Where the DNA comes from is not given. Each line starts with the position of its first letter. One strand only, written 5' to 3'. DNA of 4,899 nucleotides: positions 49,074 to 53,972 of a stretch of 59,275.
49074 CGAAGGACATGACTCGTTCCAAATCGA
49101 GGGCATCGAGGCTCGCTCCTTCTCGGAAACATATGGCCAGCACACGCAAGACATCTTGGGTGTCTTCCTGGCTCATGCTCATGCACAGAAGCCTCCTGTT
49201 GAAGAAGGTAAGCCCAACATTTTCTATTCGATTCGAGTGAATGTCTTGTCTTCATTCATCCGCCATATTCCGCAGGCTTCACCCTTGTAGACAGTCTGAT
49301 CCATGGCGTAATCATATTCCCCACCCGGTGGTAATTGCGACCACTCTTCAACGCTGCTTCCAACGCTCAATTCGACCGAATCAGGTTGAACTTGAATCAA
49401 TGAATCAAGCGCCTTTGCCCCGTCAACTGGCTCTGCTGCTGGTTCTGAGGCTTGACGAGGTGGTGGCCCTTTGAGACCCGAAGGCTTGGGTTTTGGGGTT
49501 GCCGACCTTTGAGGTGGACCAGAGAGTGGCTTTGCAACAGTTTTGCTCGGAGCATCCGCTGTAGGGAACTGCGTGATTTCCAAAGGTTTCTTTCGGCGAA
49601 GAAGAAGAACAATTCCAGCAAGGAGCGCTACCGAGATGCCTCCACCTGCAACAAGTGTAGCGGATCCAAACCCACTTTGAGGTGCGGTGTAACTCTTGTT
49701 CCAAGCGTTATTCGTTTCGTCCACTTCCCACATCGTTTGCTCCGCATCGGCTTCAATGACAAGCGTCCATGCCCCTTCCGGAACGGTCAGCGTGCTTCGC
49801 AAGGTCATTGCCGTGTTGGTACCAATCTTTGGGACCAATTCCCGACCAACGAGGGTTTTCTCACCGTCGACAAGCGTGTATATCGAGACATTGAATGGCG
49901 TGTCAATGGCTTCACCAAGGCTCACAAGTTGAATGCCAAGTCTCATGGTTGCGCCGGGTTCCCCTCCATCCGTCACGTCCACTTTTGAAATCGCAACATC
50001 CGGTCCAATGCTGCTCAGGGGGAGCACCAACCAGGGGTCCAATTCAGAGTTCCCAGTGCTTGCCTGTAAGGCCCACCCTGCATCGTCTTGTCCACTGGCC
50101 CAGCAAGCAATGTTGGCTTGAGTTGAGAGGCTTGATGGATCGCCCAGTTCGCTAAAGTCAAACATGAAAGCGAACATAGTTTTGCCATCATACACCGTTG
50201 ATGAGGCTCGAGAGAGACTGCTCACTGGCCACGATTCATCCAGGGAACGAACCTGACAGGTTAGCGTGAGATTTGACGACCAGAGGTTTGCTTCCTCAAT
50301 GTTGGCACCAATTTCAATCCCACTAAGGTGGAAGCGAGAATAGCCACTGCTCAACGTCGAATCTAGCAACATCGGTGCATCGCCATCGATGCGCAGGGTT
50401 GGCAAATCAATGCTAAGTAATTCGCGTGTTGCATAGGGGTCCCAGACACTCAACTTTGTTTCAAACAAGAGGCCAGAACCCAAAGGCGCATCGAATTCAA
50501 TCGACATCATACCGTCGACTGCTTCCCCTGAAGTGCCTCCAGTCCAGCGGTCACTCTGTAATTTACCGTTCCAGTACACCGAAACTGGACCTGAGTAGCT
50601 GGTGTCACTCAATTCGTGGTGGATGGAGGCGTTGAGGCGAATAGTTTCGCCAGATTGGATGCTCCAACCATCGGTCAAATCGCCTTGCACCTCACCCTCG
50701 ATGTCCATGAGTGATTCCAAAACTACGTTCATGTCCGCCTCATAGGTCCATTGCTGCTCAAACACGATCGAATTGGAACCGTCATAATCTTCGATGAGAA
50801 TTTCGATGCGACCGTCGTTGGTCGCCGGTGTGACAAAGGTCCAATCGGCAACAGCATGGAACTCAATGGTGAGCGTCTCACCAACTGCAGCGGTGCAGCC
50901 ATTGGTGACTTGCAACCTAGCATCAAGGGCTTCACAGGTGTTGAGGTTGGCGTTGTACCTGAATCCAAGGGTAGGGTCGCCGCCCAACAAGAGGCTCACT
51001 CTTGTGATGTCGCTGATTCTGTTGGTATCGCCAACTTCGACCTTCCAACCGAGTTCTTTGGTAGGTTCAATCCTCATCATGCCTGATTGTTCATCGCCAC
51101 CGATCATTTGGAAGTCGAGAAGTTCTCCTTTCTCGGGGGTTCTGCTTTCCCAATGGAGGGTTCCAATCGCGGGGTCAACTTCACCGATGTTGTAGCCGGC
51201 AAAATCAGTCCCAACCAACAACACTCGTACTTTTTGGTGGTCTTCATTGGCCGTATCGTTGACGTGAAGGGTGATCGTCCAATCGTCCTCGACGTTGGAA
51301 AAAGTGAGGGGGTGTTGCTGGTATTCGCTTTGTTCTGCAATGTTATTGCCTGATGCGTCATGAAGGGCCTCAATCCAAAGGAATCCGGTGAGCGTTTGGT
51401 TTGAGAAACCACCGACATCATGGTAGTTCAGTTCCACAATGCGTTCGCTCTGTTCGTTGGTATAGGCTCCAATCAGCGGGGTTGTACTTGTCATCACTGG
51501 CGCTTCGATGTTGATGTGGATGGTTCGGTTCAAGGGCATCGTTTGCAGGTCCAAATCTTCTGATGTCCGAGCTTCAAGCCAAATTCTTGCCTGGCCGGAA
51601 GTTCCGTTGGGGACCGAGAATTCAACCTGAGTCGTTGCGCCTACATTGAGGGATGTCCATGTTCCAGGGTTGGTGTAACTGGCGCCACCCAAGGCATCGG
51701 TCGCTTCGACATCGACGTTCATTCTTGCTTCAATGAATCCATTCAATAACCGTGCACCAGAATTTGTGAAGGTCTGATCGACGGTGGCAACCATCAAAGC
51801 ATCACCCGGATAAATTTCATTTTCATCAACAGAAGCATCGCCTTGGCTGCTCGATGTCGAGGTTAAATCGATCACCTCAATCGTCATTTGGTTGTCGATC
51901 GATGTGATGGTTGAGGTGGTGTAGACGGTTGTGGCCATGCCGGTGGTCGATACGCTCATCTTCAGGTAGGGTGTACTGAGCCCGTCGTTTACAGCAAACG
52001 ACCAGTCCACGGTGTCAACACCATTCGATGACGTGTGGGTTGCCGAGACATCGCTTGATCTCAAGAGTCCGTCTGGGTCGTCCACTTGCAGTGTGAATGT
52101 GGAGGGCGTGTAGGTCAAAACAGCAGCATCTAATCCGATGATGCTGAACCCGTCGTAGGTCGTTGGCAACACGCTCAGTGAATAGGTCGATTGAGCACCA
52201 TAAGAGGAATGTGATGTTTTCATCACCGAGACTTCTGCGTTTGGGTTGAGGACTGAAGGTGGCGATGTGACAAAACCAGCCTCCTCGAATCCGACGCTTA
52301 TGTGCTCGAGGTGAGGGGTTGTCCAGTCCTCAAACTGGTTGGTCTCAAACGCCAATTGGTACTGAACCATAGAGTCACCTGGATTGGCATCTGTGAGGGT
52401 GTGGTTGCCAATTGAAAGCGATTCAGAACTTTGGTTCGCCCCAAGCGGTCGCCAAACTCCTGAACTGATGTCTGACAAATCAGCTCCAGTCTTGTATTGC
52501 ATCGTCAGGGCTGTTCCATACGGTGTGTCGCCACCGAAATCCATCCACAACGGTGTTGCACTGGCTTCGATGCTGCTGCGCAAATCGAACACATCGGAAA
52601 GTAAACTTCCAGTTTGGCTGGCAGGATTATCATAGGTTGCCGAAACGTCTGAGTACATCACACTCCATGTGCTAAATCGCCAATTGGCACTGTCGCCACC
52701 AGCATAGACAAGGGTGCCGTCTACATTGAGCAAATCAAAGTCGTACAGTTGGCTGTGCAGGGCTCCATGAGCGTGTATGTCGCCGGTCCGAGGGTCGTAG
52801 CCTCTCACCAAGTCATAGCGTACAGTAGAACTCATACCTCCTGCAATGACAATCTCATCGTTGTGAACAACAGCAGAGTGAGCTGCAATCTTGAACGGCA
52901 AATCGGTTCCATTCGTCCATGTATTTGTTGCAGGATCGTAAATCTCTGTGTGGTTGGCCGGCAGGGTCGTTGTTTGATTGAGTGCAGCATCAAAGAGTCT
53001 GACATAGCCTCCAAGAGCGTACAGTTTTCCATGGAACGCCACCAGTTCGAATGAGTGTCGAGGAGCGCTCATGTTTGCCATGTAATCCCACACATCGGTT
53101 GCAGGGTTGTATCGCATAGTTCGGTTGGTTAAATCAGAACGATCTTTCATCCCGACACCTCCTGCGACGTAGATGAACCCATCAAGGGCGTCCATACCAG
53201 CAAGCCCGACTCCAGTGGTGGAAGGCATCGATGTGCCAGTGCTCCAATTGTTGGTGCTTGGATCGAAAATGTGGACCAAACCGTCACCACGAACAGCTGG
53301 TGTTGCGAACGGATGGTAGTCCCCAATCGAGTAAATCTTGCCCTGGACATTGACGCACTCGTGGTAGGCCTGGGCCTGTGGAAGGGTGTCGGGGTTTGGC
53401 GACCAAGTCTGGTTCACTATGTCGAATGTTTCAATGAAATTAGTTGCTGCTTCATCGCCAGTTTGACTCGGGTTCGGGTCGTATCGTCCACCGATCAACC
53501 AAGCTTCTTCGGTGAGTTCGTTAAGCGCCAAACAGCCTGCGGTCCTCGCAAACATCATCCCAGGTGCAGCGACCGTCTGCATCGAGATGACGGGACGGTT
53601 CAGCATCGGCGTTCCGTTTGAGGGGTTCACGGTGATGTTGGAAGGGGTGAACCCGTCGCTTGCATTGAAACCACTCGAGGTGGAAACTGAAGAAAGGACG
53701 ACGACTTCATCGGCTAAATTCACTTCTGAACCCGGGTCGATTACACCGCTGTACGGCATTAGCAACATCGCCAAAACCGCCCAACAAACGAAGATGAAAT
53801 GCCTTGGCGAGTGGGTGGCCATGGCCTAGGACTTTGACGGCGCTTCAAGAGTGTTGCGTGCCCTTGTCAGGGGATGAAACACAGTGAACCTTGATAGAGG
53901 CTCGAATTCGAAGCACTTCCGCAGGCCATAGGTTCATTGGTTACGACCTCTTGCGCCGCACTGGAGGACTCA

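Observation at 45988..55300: Module 2: mirror-image copy (exporter, DUF2240-like gene, Kelch/CARDB giant) flanked by a HEAT-repeat protein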

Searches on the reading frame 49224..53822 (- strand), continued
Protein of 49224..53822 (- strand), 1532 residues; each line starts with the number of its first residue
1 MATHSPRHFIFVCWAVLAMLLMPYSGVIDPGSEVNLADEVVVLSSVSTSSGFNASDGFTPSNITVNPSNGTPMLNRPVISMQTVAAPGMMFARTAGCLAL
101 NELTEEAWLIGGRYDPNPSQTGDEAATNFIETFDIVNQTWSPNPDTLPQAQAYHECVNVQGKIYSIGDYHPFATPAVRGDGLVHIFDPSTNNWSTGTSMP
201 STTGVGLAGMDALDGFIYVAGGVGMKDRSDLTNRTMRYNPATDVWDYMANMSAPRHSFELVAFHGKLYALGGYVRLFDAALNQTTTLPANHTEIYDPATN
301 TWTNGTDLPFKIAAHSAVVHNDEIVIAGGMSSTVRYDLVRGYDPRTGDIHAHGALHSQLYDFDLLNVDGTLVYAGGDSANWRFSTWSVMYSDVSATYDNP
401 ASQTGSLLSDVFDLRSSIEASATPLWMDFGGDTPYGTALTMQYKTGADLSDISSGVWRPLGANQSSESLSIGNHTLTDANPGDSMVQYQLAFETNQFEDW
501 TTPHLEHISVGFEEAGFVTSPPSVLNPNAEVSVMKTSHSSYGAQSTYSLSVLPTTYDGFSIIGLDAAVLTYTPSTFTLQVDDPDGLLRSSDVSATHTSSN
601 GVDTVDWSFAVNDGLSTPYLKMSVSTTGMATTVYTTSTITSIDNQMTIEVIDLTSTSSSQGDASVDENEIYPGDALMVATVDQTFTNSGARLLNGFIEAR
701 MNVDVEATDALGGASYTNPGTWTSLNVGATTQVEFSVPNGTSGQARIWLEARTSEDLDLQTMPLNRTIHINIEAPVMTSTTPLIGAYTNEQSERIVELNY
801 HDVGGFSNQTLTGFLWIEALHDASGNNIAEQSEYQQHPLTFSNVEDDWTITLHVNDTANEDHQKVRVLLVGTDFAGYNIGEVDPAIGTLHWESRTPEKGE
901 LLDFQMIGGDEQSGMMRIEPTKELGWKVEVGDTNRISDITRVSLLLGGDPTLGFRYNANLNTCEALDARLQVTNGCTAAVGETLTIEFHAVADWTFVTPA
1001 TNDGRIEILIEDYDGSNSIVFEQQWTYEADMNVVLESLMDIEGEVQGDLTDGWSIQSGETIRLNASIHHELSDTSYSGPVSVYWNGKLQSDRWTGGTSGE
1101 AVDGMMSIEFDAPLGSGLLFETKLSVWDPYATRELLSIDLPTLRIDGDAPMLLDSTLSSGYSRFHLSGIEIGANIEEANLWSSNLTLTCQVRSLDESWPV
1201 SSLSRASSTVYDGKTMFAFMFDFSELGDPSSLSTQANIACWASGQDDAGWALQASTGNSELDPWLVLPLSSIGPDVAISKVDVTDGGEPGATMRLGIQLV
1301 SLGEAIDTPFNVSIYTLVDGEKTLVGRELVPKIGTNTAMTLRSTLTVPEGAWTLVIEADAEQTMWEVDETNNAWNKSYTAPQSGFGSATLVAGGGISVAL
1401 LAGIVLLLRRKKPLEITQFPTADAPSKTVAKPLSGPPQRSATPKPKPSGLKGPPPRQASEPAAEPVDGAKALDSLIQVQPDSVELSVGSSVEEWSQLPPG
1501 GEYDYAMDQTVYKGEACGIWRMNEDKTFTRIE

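Call 14: find_encoding_contigs(protein=P0088, flank=10000, max_places=2)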
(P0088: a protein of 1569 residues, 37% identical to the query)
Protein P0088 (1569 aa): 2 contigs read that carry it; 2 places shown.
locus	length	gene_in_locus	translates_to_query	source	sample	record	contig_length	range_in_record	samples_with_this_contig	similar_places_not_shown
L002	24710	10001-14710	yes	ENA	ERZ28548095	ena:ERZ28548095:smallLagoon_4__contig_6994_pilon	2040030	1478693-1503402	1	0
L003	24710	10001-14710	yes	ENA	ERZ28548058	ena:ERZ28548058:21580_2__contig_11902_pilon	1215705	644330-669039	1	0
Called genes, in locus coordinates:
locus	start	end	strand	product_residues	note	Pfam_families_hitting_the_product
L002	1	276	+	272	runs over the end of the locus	PF03029:ATP_bind_1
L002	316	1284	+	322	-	PF02729:OTCace_N, PF00185:OTCace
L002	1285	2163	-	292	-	PF01040:UbiA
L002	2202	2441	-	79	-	PF12976:DUF3860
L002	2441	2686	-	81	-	-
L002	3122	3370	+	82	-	-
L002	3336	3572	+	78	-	-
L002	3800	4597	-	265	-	-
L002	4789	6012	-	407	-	-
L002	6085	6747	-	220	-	-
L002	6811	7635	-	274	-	PF00801:PKD, PF18911:PKD_4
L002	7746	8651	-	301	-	-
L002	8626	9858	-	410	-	-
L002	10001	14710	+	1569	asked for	PF24681:Kelch_KLHDC2_KLHL20_DRC7, PF24981:Beta-prop_ATRN-LZTR1, PF13964:Beta-prop_Calicin (weak), PF25210:Kelch_FKB95 (weak), PF01344:Kelch_1, PF13415:Beta-prop_FBX42, PF13964:Beta-prop_Calicin (weak), PF24681:Kelch_KLHDC2_KLHL20_DRC7 (weak), +3 more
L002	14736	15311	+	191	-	PF09999:DUF2240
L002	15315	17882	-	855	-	PF03176:MMPL, PF02460:Patched, PF12349:Sterol-sensing (weak)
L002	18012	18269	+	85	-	PF13656:RNA_pol_L_2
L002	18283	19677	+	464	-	PF01142:TruD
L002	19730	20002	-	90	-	PF00736:EF1_GNE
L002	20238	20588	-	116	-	-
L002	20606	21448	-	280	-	PF01728:FtsJ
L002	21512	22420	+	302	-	-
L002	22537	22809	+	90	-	-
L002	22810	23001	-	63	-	-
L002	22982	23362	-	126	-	-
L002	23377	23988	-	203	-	PF07884:VKOR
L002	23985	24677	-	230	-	-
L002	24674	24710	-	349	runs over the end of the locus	PF00106:adh_short (faint), PF01370:Epimerase, PF02719:Polysacc_synt_2, PF04321:RmlD_sub_bind, PF01073:3Beta_HSD, PF07993:NAD_binding_4, PF13460:NAD_binding_10, PF16363:GDP_Man_Dehyd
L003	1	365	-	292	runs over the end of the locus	PF01040:UbiA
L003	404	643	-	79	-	PF12976:DUF3860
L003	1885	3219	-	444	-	-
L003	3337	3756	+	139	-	-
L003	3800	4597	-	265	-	-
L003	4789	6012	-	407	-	-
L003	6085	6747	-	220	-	-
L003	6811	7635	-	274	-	PF00801:PKD, PF18911:PKD_4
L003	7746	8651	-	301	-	-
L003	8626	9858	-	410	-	-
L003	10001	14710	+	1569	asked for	PF24681:Kelch_KLHDC2_KLHL20_DRC7, PF24981:Beta-prop_ATRN-LZTR1, PF13964:Beta-prop_Calicin (weak), PF25210:Kelch_FKB95 (weak), PF01344:Kelch_1, PF13415:Beta-prop_FBX42, PF13964:Beta-prop_Calicin (weak), PF24681:Kelch_KLHDC2_KLHL20_DRC7 (weak), +3 more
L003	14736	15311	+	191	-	PF09999:DUF2240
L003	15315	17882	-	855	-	PF03176:MMPL, PF02460:Patched, PF12349:Sterol-sensing (weak)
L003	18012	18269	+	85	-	PF13656:RNA_pol_L_2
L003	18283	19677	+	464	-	PF01142:TruD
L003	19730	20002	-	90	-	PF00736:EF1_GNE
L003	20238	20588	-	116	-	-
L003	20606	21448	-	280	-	PF01728:FtsJ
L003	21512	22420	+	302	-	-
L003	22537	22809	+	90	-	-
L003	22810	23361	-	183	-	-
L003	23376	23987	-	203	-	PF07884:VKOR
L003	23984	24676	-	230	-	-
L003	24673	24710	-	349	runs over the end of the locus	PF00106:adh_short (faint), PF01370:Epimerase, PF02719:Polysacc_synt_2, PF04321:RmlD_sub_bind, PF01073:3Beta_HSD, PF07993:NAD_binding_4, PF13460:NAD_binding_10, PF16363:GDP_Man_Dehyd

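Call 15: find_encoding_contigs(protein=P0097, flank=10000, max_places=2)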
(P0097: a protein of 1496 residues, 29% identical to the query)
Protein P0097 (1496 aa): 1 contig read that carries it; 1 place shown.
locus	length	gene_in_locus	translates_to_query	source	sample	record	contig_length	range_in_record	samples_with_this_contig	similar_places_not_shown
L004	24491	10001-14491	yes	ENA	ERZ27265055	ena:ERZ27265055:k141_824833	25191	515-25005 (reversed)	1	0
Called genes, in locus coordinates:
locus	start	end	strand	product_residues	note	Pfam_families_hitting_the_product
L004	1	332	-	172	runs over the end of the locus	?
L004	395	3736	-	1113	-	-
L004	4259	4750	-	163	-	-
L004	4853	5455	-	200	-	PF00925:GTP_cyclohydro2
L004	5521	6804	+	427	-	-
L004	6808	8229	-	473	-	PF04851:ResIII (weak), PF00270:DEAD, PF00271:Helicase_C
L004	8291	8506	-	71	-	-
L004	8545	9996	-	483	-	PF02985:HEAT (faint), PF12717:Cnd1 (faint), PF13646:HEAT_2 (weak), PF20168:PDS5 (faint), PF13513:HEAT_EZ (weak), PF21581:SCD (faint)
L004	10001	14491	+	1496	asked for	PF24681:Kelch_KLHDC2_KLHL20_DRC7, PF01344:Kelch_1 (faint), PF24981:Beta-prop_ATRN-LZTR1, PF24996:NANM (faint), PF25210:Kelch_FKB95 (faint), PF07646:Kelch_2 (faint), PF13964:Beta-prop_Calicin, PF13415:Beta-prop_FBX42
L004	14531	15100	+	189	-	PF09999:DUF2240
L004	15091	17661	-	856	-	PF03176:MMPL, PF02460:Patched (weak), PF12349:Sterol-sensing, PF03176:MMPL, PF02460:Patched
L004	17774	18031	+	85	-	PF13656:RNA_pol_L_2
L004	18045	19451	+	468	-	PF01142:TruD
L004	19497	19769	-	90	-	PF00736:EF1_GNE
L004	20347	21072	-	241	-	PF01728:FtsJ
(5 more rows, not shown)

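Call 17: find_encoding_contigs(protein=P0045, flank=10000, max_places=1)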
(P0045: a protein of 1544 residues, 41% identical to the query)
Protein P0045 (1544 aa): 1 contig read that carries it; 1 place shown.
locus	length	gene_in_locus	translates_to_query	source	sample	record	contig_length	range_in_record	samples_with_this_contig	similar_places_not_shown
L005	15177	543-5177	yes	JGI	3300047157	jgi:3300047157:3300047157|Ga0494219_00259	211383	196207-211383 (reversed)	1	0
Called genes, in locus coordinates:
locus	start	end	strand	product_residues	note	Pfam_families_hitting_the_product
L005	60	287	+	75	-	-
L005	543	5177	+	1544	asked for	PF24681:Kelch_KLHDC2_KLHL20_DRC7, PF24981:Beta-prop_ATRN-LZTR1, PF01344:Kelch_1, PF13415:Beta-prop_FBX42, PF13964:Beta-prop_Calicin, PF01344:Kelch_1 (weak), PF13964:Beta-prop_Calicin (weak), PF24681:Kelch_KLHDC2_KLHL20_DRC7 (weak), +4 more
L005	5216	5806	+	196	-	PF09999:DUF2240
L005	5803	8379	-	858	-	PF03176:MMPL, PF02460:Patched, PF12349:Sterol-sensing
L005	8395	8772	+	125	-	PF13656:RNA_pol_L_2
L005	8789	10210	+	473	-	PF01142:TruD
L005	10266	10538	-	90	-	PF00736:EF1_GNE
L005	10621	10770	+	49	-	-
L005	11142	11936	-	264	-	PF01728:FtsJ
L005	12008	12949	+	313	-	PF00085:Thioredoxin (faint)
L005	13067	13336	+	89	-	-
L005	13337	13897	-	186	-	-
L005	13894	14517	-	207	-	PF07884:VKOR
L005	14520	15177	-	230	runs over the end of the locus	PF00578:AhpC-TSA (faint)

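Call 21: search_solved_structures(query=window:49224-53822:-, max_evalue=0.01)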
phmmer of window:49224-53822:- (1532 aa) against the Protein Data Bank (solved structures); distinct sequences matched with E-value up to 0.01: 90 (the best 60 are shown).
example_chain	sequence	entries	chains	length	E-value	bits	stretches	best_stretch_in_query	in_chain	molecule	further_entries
7ona_A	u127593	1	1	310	2.8e-43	150.8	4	183-303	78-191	SAKe6AC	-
7on6_A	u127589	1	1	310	5.3e-36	126.7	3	159-304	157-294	SAKe6AE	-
8pjr_A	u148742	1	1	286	2.2e-32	114.7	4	159-273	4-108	SAKe6AC-LB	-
8pju_A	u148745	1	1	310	1.2e-27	99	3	159-303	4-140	SAKe6DEtal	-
8pjy_A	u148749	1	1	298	1.9e-27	98.3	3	183-303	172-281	SAKe6EEref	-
7onh_A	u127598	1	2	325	6.9e-26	93.2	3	160-303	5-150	SAKe6BE-L3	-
7q58_A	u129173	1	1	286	1.6e-24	88.6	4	184-304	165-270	SAKe6BR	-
8pjx_A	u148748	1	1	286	1.4e-23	85.5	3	160-273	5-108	SAKe6FR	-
8pjt_A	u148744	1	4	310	1.5e-23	85.4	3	159-302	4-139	SAKe6DEref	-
2vpj_A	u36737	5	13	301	1.6e-23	85.3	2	126-346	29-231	KELCH-LIKE PROTEIN 12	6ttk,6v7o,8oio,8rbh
9y8j_A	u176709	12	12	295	1.8e-23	85.2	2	126-346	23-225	Kelch-like protein 12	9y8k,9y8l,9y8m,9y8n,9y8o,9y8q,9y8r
6hrl_A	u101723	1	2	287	3.6e-23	84.2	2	183-304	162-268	Kelch-like protein 17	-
7on7_A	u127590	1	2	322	3.7e-22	80.8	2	159-334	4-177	SAKe6BE-L2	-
8pjv_A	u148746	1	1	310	6.9e-22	79.9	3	159-302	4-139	SAKe6DR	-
8pjw_A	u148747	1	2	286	8.7e-22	79.6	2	183-307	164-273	SAKe6FE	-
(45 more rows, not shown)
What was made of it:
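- On Kelch beta-propeller (Pfam Kelch_1, Kelch_6 and related families): PDB Kelch propellers match at up to E 2.8e-43 (call 21).
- The best matches are generic Kelch propellers such as KLHL and Keap1 (call 21).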

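Call 78: find_encoding_contigs(protein=P0093, flank=6000, max_places=1)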
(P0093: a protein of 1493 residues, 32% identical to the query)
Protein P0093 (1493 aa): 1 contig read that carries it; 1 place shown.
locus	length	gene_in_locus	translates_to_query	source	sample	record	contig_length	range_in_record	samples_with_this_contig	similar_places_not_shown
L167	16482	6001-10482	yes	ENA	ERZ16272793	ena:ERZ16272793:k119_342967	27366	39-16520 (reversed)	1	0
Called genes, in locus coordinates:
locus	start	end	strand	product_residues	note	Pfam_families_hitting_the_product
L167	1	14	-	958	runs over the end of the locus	-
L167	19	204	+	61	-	-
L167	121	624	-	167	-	PF08241:Methyltransf_11, PF08242:Methyltransf_12, PF13649:Methyltransf_25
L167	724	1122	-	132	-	PF02566:OsmC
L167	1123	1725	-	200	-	PF00925:GTP_cyclohydro2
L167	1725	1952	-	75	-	PF01206:TusA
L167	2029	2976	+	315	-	-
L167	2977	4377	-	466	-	PF00270:DEAD, PF04851:ResIII (weak), PF00271:Helicase_C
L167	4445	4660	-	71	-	-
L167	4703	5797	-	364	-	PF13646:HEAT_2 (faint), PF02985:HEAT (faint), PF21581:SCD (faint)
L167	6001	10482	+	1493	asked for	PF24681:Kelch_KLHDC2_KLHL20_DRC7, PF24981:Beta-prop_ATRN-LZTR1, PF13964:Beta-prop_Calicin, PF01344:Kelch_1 (weak), PF13415:Beta-prop_FBX42, PF24996:NANM, PF01344:Kelch_1, PF07705:CARDB (weak), +2 more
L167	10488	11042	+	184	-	PF09999:DUF2240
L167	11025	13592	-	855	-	PF03176:MMPL, PF12349:Sterol-sensing (faint), PF03176:MMPL, PF02460:Patched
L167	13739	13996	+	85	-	PF13656:RNA_pol_L_2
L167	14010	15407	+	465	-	PF01142:TruD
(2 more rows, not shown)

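Call 79: find_encoding_contigs(protein=P0091, flank=6000, max_places=1)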
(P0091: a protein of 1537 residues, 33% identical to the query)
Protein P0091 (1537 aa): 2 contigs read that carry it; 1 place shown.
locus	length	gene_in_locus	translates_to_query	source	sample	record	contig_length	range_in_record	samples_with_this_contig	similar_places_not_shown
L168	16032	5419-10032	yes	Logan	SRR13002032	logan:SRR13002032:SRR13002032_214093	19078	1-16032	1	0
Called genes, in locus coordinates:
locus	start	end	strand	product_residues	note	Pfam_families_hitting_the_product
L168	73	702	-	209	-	PF00925:GTP_cyclohydro2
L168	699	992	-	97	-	PF01206:TusA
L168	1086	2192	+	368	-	-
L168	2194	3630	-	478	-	PF00270:DEAD, PF04851:ResIII, PF00271:Helicase_C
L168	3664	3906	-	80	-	-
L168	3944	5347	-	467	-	PF02985:HEAT (faint), PF13646:HEAT_2 (weak)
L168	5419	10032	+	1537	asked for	PF24681:Kelch_KLHDC2_KLHL20_DRC7, PF24981:Beta-prop_ATRN-LZTR1, PF01344:Kelch_1 (faint), PF13964:Beta-prop_Calicin, PF24681:Kelch_KLHDC2_KLHL20_DRC7, PF25210:Kelch_FKB95, PF13415:Beta-prop_FBX42, PF24996:NANM (weak)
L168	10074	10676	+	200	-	PF09999:DUF2240 (weak)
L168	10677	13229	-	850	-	PF03176:MMPL, PF02460:Patched, PF12349:Sterol-sensing (weak)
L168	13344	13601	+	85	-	PF13656:RNA_pol_L_2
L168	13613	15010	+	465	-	PF01142:TruD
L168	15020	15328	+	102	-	-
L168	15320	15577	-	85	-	PF00736:EF1_GNE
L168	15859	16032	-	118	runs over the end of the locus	-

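Call 80: find_encoding_contigs(protein=P0036, flank=6000, max_places=1)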
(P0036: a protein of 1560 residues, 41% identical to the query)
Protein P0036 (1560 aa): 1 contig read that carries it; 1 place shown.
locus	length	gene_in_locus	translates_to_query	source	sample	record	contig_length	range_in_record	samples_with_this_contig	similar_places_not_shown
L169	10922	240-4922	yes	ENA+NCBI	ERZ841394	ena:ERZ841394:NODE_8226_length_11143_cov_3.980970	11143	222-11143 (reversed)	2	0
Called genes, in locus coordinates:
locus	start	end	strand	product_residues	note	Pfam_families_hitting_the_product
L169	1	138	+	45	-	?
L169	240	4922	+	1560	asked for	PF24681:Kelch_KLHDC2_KLHL20_DRC7, PF24981:Beta-prop_ATRN-LZTR1, PF13964:Beta-prop_Calicin, PF01344:Kelch_1, PF13415:Beta-prop_FBX42, PF13964:Beta-prop_Calicin (weak), PF24681:Kelch_KLHDC2_KLHL20_DRC7 (weak), PF24981:Beta-prop_ATRN-LZTR1 (weak), +3 more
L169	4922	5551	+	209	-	PF09999:DUF2240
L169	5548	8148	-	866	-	PF03176:MMPL, PF02460:Patched, PF12349:Sterol-sensing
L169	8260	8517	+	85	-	PF13656:RNA_pol_L_2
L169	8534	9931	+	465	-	PF01142:TruD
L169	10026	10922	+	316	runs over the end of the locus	PF00892:EamA (weak)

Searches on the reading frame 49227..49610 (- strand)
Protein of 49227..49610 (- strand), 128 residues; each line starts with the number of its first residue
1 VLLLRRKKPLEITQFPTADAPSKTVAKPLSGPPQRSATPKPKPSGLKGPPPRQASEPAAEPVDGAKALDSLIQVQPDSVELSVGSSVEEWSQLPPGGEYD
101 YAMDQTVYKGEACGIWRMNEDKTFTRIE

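Call 68: search_protein_families(library=pfam, proteins=[window:49227-49610:-], max_evalue=10)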
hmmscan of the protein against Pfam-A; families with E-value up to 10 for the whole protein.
window:49227-49610:- (128 aa): 0 families
